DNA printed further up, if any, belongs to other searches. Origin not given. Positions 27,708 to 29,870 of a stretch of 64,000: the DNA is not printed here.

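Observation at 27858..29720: GT2 fused to a PIG-V-like polytopic membrane domain; family expanded to at least 5 copies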

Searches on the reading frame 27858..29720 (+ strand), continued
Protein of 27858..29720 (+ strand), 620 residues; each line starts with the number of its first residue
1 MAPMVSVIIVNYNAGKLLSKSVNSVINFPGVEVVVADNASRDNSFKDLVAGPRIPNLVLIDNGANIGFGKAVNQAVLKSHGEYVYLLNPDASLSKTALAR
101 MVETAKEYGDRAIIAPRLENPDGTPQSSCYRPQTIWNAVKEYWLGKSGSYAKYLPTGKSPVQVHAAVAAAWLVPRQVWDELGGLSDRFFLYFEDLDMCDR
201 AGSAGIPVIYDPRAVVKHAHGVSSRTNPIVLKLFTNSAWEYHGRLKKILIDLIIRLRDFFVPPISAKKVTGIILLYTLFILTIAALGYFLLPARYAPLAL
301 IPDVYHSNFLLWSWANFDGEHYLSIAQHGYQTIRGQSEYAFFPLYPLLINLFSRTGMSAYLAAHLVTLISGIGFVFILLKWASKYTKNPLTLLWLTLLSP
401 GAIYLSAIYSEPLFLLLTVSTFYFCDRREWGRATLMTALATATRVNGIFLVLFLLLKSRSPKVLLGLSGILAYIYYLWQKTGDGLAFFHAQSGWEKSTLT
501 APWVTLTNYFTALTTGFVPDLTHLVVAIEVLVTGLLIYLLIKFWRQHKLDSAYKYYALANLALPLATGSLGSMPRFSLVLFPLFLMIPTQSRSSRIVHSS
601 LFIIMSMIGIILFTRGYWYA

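Call 17: find_related_loci(query=window:27858-29720:+, collection=genome_contigs, flank=10000)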
Query window:27858-29720:+ (620 aa) in genome_contigs; peptide patterns used: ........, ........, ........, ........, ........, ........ (x = any residue, [..] = any of these).
138 stretches matched a pattern; 108 encode a relative of the query (tblastn E <= 1e-3); the best 80 are kept; 80 distinct loci.
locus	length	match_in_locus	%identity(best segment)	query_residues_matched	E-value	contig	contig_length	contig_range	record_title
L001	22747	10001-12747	79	1-620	0e+0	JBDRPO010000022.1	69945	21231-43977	MAG: bacterium isolate MEGAHIT-group-2.121 k141_1349105, whole genome shotgun sequence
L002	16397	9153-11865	59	3-620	0e+0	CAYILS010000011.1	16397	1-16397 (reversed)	MAG TPA_asm: uncultured Pseudomonadales bacterium isolate ERP119705_co23_57 genome assembly, contig: NODE_3354_length_16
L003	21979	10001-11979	54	3-620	2e-95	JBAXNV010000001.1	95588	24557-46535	MAG: bacterium isolate ELA488 MAG488_1, whole genome shotgun sequence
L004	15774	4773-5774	36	303-620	4e-43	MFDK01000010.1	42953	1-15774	MAG: Candidatus Daviesbacteria bacterium RIFCSPLOWO2_01_FULL_37_10 rifcsplowo2_01_scaffold_1669, whole genome shotgun se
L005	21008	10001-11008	36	305-620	4e-41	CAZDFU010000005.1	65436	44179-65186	MAG TPA_asm: uncultured Gammaproteobacteria bacterium isolate binchicken_co251_985 genome assembly, contig: NODE_624_len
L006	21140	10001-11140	33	264-618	1e-40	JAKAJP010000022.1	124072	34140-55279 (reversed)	MAG: bacterium isolate WY4.bin110 NODE_142_length_124072_cov_1.955061, whole genome shotgun sequence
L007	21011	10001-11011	34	305-618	3e-39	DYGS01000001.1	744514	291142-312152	MAG TPA_asm: Candidatus Microgenomatus sp. isolate BE2012_5_35_30 Afr_mines_BE2012_3_length_744514_cov_13_281153, whole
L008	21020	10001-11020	33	310-620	5e-39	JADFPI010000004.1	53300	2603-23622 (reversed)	MAG: Patescibacteria group bacterium isolate B72T1L10 B72T1L10_NODE492, whole genome shotgun sequence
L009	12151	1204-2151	35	305-618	4e-39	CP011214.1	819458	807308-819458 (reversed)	MAG: Candidatus Woesebacteria bacterium GW2011_GWF1_31_35 chromosome, complete genome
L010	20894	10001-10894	35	314-593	6e-38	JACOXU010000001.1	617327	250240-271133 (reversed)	MAG: Candidatus Levyibacteriota bacterium isolate NC_groundwater_161_Ag_S-0.1um_37_19 S4_GD2017_2_S1_scaffold_10, whole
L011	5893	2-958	33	312-620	2e-37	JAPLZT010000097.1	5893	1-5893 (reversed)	MAG: Candidatus Woesebacteria bacterium isolate LacPavin_0920_WC90_MAG_37_8 LacPavin_0920_WC90_scaffold_848628, whole ge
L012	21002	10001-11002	36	303-620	4e-37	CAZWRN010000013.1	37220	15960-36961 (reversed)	MAG TPA_asm: uncultured Gammaproteobacteria bacterium isolate binchicken_co105_146 genome assembly, contig: NODE_1329_le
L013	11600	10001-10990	35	311-620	3e-36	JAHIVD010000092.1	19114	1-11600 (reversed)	MAG: Patescibacteria group bacterium isolate MM_PC_MetaG.mb.55 MM_PC_MetaG.mb.55_k141_1923367, whole genome shotgun sequ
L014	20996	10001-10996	34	305-618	3e-36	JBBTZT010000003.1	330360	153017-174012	MAG: Patescibacteria group bacterium isolate H41-bin064_1 H41_bin064_1_000000000003, whole genome shotgun sequence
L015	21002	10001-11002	34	303-620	3e-36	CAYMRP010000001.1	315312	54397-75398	MAG TPA_asm: uncultured Gammaproteobacteria bacterium isolate SRP286056_co1_76 genome assembly, contig: NODE_10_length_3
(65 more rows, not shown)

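Call 27: predict_structure(alignment_id=A1)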
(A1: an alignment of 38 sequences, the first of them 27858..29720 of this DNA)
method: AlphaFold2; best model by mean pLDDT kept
length: 620 residues; sequences in the alignment: 38
mean_pLDDT: 91.2   pTM: 0.82
mean pLDDT of the five models: 91.2, 90.6, 90.6, 90.2, 89.5
residues with pLDDT >= 90: 437; 70-90: 163; 50-70: 20; < 50: 0
segments of 3 or more residues with pLDDT < 50: none
pLDDT, mean of each block of 10 residues (from residue 1): 89 87 91 92 89 89 84 93 94 94 97 96 93 95 90 94 92 96 88 92 97 93 69 88 94 89 91 94 92 86 90 88 95 86 97 96 97 97 94 94 94 98 97 98 95 95 96 96 90 69 83 89 88 94 90 96 78 86 93 90 94 83
secondary structure, 60 per line:
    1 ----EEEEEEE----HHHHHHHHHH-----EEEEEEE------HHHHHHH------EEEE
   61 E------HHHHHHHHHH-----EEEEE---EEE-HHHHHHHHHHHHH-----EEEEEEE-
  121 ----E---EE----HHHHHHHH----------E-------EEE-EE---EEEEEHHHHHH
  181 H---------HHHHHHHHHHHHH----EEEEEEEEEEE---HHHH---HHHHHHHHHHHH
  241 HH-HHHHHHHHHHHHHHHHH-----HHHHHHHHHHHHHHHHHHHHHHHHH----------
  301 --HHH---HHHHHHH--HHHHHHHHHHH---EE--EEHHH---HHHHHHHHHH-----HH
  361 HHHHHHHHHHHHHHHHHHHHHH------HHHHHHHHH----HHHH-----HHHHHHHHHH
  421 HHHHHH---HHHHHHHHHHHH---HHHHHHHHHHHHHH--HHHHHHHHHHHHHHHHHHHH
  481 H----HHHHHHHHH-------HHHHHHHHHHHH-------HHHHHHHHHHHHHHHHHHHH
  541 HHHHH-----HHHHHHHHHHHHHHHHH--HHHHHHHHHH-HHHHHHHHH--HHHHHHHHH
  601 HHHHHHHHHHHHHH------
elements in order: E5-11 H16-25 E31-37 H44-50 E57-61 H68-77 E83-87 E91-93 H95-107 E113-119 H135-142 E161-163 E170-174 H175-181 H191-203 E208-218 H222-225 H229-242 H244-260 H266-290 H309-315 H318-328 H344-353 H359-382 H389-397 H402-405 H411-426 H430-441 H445-458 H461-481 H486-494 H502-513 H521-545 H551-567 H570-579 H581-589 H592-614

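Call 29: fold_search(model_id=the predicted structure, library=pdb)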
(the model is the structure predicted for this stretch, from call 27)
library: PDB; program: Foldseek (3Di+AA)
matches with E <= 10: 1140; with E <= 0.001: 262
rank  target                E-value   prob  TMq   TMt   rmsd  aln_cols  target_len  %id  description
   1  6nqt_E                3.0e-10  1.00  0.33  0.41   9.1       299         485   16  GalNac-T2 soaked with UDP-sugar (released 2020-01-29)
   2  6nqt_A                5.6e-10  1.00  0.32  0.40   6.4       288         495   16  GalNac-T2 soaked with UDP-sugar (released 2020-01-29)
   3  4d11_A                8.5e-10  1.00  0.32  0.39   6.9       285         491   15  GalNAc-T2 crystal soaked with UDP-5SGalNAc, mEA2 peptide and manganese (Lower resolution dataset) (released 2014-05-28)
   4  6nqt_F                1.2e-09  1.00  0.31  0.40   6.2       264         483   17  GalNac-T2 soaked with UDP-sugar (released 2020-01-29)
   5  8ujf_B                1.3e-09  1.00  0.30  0.35   9.2       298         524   19  X-ray crystal structure of Toxoplasma gondii GalNAc-T3 in complex with UDP-GalNAc, Mn2+, and Muc5AC-3,13 (released 2024-05-15)
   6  5ndf_E                1.6e-09  1.00  0.34  0.42   7.7       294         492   16  Small-molecule inhibition of ppGalNAc-Ts selectively reduces mucin-type O-glycosylation (released 2017-11-01)
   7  4d11_C                1.6e-09  1.00  0.30  0.42   9.6       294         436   15  GalNAc-T2 crystal soaked with UDP-5SGalNAc, mEA2 peptide and manganese (Lower resolution dataset) (released 2014-05-28)
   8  4d11_B                1.7e-09  1.00  0.32  0.41   6.4       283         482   15  GalNAc-T2 crystal soaked with UDP-5SGalNAc, mEA2 peptide and manganese (Lower resolution dataset) (released 2014-05-28)
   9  2ffu_A                1.7e-09  1.00  0.32  0.40   9.0       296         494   16  Crystal Structure of Human ppGalNAcT-2 complexed with UDP and EA2 (released 2006-01-31)
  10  4d0z_C                1.7e-09  1.00  0.30  0.39  10.1       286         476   15  GalNAc-T2 crystal soaked with UDP-5SGalNAc, mEA2 and manganese (Higher resolution dataset) (released 2014-05-28)
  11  4d0t_F                1.8e-09  1.00  0.32  0.40   6.9       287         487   14  GalNAc-T2 crystal soaked with UDP-GalNAc, EA2 peptide and manganese (released 2014-05-28)
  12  4d0t_B                1.8e-09  1.00  0.33  0.41   6.0       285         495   16  GalNAc-T2 crystal soaked with UDP-GalNAc, EA2 peptide and manganese (released 2014-05-28)
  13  6egs_A                1.9e-09  1.00  0.32  0.41   9.0       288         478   15  Crystal structure of the GalNAc-T2 F104S mutant in complex with UDP-GalNAc (released 2018-04-11)
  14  4d0t_A                2.0e-09  1.00  0.31  0.38   8.6       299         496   15  GalNAc-T2 crystal soaked with UDP-GalNAc, EA2 peptide and manganese (released 2014-05-28)
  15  4d0z_F                2.1e-09  1.00  0.33  0.41   6.4       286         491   15  GalNAc-T2 crystal soaked with UDP-5SGalNAc, mEA2 and manganese (Higher resolution dataset) (released 2014-05-28)
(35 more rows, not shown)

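Call 31: search_protein_representatives(protein=window:27858-29720:+)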
Query: 620 residues. Proteins with E-value up to 0.001 (for the whole library): 71835; up to 1e-10: 23488; up to 1e-30: 218. The best 150 are listed.
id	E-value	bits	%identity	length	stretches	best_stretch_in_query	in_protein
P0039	4.8e-208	709.2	55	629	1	4-620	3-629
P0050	3.9e-173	593.9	49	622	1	5-620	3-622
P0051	7.7e-153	526.9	45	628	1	5-620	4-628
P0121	2.3e-135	469.1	74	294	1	3-284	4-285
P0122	3.9e-103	362.7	66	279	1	249-519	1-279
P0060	1.7e-92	327.6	52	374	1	257-619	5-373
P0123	1.3e-82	295.0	76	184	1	3-183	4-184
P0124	3.1e-77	277.1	72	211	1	421-620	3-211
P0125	1.6e-58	215.3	32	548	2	2-254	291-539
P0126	2.0e-57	211.7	55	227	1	276-478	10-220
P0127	2.8e-52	194.7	41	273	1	4-256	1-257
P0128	7.8e-51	189.9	34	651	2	2-225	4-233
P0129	1.1e-50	189.4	40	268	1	3-260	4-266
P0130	1.8e-50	188.7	32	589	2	2-235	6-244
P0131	2.2e-50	188.4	40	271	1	3-260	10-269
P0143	3.0e-46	174.8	34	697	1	5-465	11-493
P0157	8.8e-44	166.6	41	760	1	5-257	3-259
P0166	1.1e-42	163.0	35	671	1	2-311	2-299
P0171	9.6e-42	159.9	34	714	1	5-479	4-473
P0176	6.0e-41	157.3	33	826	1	3-290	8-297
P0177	1.1e-40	156.4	32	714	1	5-398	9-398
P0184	6.9e-40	153.8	31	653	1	5-457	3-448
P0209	1.7e-37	145.9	28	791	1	4-466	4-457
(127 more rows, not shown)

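Call 32: search_protein_families(library=pfam, proteins=[P0143, P0171, P0177, P0184, P0209, P0166, P0176, P0127, P0125, P0157], max_evalue=0.01)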
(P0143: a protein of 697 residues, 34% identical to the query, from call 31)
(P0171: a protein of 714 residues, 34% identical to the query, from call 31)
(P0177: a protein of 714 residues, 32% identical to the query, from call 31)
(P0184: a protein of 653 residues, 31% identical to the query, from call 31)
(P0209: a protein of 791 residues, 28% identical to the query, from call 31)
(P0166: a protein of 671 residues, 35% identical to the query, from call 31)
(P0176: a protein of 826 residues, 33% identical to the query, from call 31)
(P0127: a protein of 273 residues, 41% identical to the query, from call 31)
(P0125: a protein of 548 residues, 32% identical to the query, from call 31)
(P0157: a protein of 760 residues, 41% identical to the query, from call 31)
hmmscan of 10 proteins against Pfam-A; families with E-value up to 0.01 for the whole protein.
P0143 (697 aa): 6 families
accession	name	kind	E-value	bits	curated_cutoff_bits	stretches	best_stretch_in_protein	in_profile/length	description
PF00535.33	Glycos_transf_2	-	3.1e-24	86.2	23.3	1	12-133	1-122/168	Glycosyl transferase family 2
PF13641.12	Glyco_tranf_2_3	-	3.9e-14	53.7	27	1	11-236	3-220/230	Glycosyltransferase like family 2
PF13632.12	Glyco_trans_2_3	-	1.2e-08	35.4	27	1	94-301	3-182/198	Glycosyl transferase family group 2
PF10111.15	Glyco_tranf_2_2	-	1.5e-07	31.6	27.3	1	41-217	29-206/276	Glycosyltransferase like family 2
PF02709.20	Glyco_transf_7C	-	0.0014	18.6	23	1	176-225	20-72/78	N-terminal domain of galactosyltransferase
PF13506.12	Glyco_transf_21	-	0.008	16.1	21.7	0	81-225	22-152/174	Glycosyl transferase family 21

P0171 (714 aa): 6 families
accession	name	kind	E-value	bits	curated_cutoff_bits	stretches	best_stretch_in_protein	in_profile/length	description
PF00535.33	Glycos_transf_2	-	3.3e-28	99.2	23.3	1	5-180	1-167/168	Glycosyl transferase family 2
PF13641.12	Glyco_tranf_2_3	-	2e-16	61.2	27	1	4-230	3-222/230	Glycosyltransferase like family 2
PF10111.15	Glyco_tranf_2_2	-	4.8e-09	36.5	27.3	1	6-202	2-201/276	Glycosyltransferase like family 2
PF13712.12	Glyco_tranf_2_5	-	2.9e-08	34.1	27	1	52-208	27-178/210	Glycosyltransferase like family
PF02709.20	Glyco_transf_7C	-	3.4e-06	27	23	1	156-212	10-67/78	N-terminal domain of galactosyltransferase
PF13506.12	Glyco_transf_21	-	5.2e-05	23.2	21.7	1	76-218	28-155/174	Glycosyl transferase family 21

P0177 (714 aa): 5 families
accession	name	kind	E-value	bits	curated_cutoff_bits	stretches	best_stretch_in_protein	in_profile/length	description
PF00535.33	Glycos_transf_2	-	1.3e-25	90.8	23.3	1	10-185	1-165/168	Glycosyl transferase family 2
PF13641.12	Glyco_tranf_2_3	-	1.1e-10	42.3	27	1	9-241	3-223/230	Glycosyltransferase like family 2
PF10111.15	Glyco_tranf_2_2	-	1.9e-06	28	27.3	1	13-113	4-108/276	Glycosyltransferase like family 2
PF00483.29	NTP_transferase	-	8.7e-05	22.6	21.2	1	37-120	48-133/245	Nucleotidyl transferase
PF13506.12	Glyco_transf_21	-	0.0045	16.9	21.7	1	76-220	17-150/174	Glycosyl transferase family 21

P0184 (653 aa): 2 families
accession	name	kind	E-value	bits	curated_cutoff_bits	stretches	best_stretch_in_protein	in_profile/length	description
PF00535.33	Glycos_transf_2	-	2.6e-21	76.7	23.3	1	4-109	1-112/168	Glycosyl transferase family 2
PF13641.12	Glyco_tranf_2_3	-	2.3e-11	44.6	27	1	3-219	3-216/230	Glycosyltransferase like family 2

P0209 (791 aa): 6 families
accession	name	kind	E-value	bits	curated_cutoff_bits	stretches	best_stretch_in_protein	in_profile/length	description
PF00535.33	Glycos_transf_2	-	2.9e-22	79.8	23.3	1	6-99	1-99/168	Glycosyl transferase family 2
PF13641.12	Glyco_tranf_2_3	-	1.8e-12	48.2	27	1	5-219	3-214/230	Glycosyltransferase like family 2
PF10111.15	Glyco_tranf_2_2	-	7.9e-09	35.8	27.3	1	17-195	14-195/276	Glycosyltransferase like family 2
PF13632.12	Glyco_trans_2_3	-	0.00025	21.3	27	1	85-279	5-177/198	Glycosyl transferase family group 2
PF13712.12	Glyco_tranf_2_5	-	0.0058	16.8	27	1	58-208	35-179/210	Glycosyltransferase like family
PF13506.12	Glyco_transf_21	-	0.0088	16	21.7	0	132-218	74-156/174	Glycosyl transferase family 21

P0166 (671 aa): 9 families
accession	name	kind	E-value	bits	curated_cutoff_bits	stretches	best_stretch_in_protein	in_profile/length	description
PF00535.33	Glycos_transf_2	-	1e-24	87.8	23.3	1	6-135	1-132/168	Glycosyl transferase family 2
PF13641.12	Glyco_tranf_2_3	-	2.3e-11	44.6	27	1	5-220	3-214/230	Glycosyltransferase like family 2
PF09594.16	GT87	-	2e-09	38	25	1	383-494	38-148/237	Glycosyltransferase family 87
PF10111.15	Glyco_tranf_2_2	-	1.2e-08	35.2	27.3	1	6-202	1-201/276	Glycosyltransferase like family 2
PF05007.19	Mannosyl_trans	-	1.5e-06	28.8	23.4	1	417-472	6-61/259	Mannosyltransferase (PIG-M)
PF13632.12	Glyco_trans_2_3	-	8e-05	23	27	1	85-218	3-124/198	Glycosyl transferase family group 2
PF13506.12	Glyco_transf_21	-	0.00057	19.8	21.7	1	70-221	18-158/174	Glycosyl transferase family 21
PF13712.12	Glyco_tranf_2_5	-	0.0074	16.5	27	0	53-220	26-192/210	Glycosyltransferase like family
PF02709.20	Glyco_transf_7C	-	0.0094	16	23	0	160-212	14-67/78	N-terminal domain of galactosyltransferase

P0176 (826 aa): 6 families
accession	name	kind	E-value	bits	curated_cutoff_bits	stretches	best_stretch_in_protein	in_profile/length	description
PF00535.33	Glycos_transf_2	-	7.6e-23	81.7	23.3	1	11-185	1-166/168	Glycosyl transferase family 2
PF13641.12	Glyco_tranf_2_3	-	7.2e-15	56.1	27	1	8-232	2-220/230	Glycosyltransferase like family 2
PF10131.15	PTPS_related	-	2.1e-14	53.3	26.4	1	336-677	1-287/621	6-pyruvoyl-tetrahydropterin synthase related domain; membrane protein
PF10111.15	Glyco_tranf_2_2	-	2.6e-05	24.3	27.3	1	36-105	25-101/276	Glycosyltransferase like family 2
PF13632.12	Glyco_trans_2_3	-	7.6e-05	23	27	1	154-243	55-129/198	Glycosyl transferase family group 2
PF13231.12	PMT_2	-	0.00062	20.5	26.1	1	340-485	3-145/160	Dolichyl-phosphate-mannose-protein mannosyltransferase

P0127 (273 aa): 6 families
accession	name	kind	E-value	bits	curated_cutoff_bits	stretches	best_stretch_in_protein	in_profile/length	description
PF00535.33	Glycos_transf_2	-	2.7e-24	86.4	23.3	1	3-104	1-102/168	Glycosyl transferase family 2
PF13641.12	Glyco_tranf_2_3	-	1.6e-16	61.5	27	1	2-226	3-219/230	Glycosyltransferase like family 2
PF10111.15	Glyco_tranf_2_2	-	7.4e-08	32.6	27.3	1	4-208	2-206/276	Glycosyltransferase like family 2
PF13712.12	Glyco_tranf_2_5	-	1.5e-05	25.2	27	1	45-222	17-193/210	Glycosyltransferase like family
PF13632.12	Glyco_trans_2_3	-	3.8e-05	24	27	1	148-220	54-125/198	Glycosyl transferase family group 2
PF02709.20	Glyco_transf_7C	-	0.0022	18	23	1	150-217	3-73/78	N-terminal domain of galactosyltransferase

P0125 (548 aa): 8 families
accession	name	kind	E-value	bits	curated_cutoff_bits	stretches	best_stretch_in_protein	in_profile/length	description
PF00535.33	Glycos_transf_2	-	1.2e-49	168.9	23.3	2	295-466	1-166/168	Glycosyl transferase family 2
PF13641.12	Glyco_tranf_2_3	-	3.9e-30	106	27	2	3-215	3-225/230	Glycosyltransferase like family 2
PF10111.15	Glyco_tranf_2_2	-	1.7e-17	64.2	27.3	2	295-494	1-206/276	Glycosyltransferase like family 2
PF13632.12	Glyco_trans_2_3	-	3e-12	47.2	27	1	82-263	1-189/198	Glycosyl transferase family group 2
PF13704.12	Glyco_tranf_2_4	-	1.7e-10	41.7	27.5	2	302-359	2-58/98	Glycosyl transferase family 2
PF02709.20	Glyco_transf_7C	-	2.6e-10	40.2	23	1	458-499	25-67/78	N-terminal domain of galactosyltransferase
PF13506.12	Glyco_transf_21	-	0.00018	21.4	21.7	0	73-169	24-123/174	Glycosyl transferase family 21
PF13712.12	Glyco_tranf_2_5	-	0.00028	21.1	27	0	343-495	29-178/210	Glycosyltransferase like family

P0157 (760 aa): 4 families
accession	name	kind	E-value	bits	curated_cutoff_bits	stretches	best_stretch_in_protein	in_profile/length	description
PF00535.33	Glycos_transf_2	-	5.6e-24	85.4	23.3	1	4-128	1-124/168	Glycosyl transferase family 2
PF13231.12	PMT_2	-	2.8e-10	41.1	26.1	1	341-471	20-145/160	Dolichyl-phosphate-mannose-protein mannosyltransferase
PF13641.12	Glyco_tranf_2_3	-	4.1e-09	37.2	27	1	3-235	3-226/230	Glycosyltransferase like family 2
PF10111.15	Glyco_tranf_2_2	-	2.4e-06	27.7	27.3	1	28-107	26-106/276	Glycosyltransferase like family 2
